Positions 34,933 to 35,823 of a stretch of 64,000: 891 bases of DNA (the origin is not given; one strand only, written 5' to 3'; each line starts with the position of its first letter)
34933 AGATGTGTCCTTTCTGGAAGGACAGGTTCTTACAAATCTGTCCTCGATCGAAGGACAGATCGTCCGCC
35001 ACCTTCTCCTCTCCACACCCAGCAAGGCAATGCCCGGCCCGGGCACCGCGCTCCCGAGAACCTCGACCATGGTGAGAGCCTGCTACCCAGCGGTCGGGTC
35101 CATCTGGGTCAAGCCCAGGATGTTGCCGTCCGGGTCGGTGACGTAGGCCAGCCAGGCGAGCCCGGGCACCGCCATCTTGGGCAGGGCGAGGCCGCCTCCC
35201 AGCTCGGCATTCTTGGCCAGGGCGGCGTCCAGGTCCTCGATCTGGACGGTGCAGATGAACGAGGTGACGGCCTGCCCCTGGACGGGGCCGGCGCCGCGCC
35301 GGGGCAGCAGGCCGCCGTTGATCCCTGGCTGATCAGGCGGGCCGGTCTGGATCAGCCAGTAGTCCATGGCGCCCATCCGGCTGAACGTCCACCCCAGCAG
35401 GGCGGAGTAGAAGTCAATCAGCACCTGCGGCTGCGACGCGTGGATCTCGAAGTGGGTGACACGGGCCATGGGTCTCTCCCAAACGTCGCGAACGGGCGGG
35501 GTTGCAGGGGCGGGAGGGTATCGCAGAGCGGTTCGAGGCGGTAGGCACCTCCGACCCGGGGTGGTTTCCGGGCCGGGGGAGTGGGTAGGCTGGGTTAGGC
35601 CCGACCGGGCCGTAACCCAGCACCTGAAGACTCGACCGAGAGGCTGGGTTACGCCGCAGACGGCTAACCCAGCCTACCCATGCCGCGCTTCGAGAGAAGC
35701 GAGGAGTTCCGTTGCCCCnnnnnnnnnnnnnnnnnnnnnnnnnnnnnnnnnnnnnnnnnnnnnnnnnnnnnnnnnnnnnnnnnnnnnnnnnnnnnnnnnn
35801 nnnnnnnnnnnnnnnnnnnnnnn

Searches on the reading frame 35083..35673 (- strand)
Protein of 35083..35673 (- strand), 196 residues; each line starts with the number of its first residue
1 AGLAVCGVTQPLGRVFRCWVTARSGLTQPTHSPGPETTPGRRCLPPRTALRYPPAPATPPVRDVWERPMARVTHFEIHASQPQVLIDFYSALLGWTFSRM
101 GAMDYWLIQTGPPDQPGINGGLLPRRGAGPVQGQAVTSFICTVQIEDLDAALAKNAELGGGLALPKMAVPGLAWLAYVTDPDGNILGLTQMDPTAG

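Call 33: search_protein_families(library=pfam, proteins=[window:35083-35673:-], max_evalue=0.001)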
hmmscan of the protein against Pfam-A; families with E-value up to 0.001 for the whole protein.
window:35083-35673:- (196 aa): 1 family
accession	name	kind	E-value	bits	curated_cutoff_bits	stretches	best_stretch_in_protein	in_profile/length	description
PF18029.7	Glyoxalase_6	-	0.0001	23.4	23.6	1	77-184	4-101/106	Glyoxalase-like domain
